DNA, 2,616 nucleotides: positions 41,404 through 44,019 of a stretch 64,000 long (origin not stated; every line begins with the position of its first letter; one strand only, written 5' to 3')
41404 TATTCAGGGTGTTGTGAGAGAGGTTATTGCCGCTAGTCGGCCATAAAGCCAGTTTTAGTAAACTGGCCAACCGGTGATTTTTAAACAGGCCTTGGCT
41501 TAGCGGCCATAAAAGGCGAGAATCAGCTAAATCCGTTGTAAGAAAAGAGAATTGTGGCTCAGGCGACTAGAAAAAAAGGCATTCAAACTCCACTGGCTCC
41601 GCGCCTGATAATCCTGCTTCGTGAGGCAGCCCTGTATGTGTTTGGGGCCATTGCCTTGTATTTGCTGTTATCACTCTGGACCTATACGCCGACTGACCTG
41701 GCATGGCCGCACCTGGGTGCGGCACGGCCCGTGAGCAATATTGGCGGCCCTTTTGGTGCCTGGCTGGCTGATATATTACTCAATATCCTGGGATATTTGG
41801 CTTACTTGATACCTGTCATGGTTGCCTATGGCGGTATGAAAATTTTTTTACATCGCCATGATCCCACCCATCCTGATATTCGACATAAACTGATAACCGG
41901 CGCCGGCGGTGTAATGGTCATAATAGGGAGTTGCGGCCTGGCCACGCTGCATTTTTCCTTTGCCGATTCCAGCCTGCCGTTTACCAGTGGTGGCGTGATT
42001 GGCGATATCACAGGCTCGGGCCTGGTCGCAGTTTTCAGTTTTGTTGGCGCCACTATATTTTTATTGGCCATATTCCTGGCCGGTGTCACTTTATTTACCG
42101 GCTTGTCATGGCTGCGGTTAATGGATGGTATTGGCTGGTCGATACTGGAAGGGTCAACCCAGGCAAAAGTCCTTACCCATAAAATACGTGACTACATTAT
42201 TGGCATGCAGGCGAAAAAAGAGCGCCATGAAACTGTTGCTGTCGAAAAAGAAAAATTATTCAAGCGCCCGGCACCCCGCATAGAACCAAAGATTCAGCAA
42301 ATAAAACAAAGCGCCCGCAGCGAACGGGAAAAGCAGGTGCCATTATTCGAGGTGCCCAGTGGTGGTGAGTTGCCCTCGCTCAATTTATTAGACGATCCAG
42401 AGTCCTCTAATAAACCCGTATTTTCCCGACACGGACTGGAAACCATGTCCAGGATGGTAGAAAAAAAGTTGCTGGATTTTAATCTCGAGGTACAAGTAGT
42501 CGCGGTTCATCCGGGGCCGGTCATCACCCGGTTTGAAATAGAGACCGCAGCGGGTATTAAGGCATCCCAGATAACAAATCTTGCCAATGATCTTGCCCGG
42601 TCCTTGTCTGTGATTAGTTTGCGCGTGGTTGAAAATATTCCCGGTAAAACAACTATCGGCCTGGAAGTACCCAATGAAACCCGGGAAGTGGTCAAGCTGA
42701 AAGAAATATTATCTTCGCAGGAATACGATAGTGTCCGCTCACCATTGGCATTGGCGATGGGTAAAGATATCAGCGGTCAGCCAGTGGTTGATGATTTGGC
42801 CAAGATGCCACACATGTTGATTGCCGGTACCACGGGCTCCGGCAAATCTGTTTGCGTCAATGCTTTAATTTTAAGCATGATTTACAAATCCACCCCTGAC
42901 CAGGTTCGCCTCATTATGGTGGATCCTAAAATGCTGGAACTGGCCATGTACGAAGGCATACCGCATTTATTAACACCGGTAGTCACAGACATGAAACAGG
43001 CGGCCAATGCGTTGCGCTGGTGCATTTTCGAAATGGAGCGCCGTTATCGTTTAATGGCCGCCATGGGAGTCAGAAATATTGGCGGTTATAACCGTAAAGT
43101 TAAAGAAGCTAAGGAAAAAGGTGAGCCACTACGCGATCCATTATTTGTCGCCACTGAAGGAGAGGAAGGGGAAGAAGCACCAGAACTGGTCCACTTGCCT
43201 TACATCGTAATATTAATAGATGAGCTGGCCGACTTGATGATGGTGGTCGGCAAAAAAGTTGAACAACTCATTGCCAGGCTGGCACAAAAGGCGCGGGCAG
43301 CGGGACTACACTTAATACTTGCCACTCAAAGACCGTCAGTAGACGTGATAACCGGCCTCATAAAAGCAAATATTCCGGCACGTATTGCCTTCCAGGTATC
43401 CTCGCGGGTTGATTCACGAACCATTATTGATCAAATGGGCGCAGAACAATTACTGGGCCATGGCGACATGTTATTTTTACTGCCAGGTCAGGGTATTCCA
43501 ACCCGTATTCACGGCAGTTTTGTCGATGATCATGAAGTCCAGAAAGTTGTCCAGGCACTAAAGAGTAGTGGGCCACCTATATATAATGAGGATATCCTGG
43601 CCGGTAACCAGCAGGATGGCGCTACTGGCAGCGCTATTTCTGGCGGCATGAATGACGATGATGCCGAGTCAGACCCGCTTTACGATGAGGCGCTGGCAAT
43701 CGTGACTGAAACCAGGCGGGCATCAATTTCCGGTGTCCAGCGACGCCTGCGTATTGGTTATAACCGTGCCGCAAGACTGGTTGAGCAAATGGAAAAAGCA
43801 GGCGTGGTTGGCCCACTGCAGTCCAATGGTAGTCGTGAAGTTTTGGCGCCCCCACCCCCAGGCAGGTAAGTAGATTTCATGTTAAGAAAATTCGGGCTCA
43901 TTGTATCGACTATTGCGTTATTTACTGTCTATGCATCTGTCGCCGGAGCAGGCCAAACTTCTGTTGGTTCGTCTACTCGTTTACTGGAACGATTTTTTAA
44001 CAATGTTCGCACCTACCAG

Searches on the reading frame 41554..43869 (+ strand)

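Call 45: search_protein_families(library=pfam, proteins=[window:41554-43869:+], max_evalue=0.00001)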
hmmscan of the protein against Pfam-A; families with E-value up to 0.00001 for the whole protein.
window:41554-43869:+ (771 aa): 4 families
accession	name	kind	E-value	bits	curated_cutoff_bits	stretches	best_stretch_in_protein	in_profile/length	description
PF01580.24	FtsK_SpoIIIE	-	2.3e-76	256.6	24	1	382-596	2-221/221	FtsK/SpoIIIE family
PF13491.11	FtsK_4TM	-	1e-41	142.9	23.1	1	21-194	3-171/171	4TM region of DNA translocase FtsK/SpoIIIE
PF17854.6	FtsK_alpha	-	1.5e-29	102.6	22.9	1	273-374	1-101/101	FtsK alpha domain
PF09397.16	FtsK_gamma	-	1.2e-27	95.9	30.6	1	705-765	2-62/63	Ftsk gamma domain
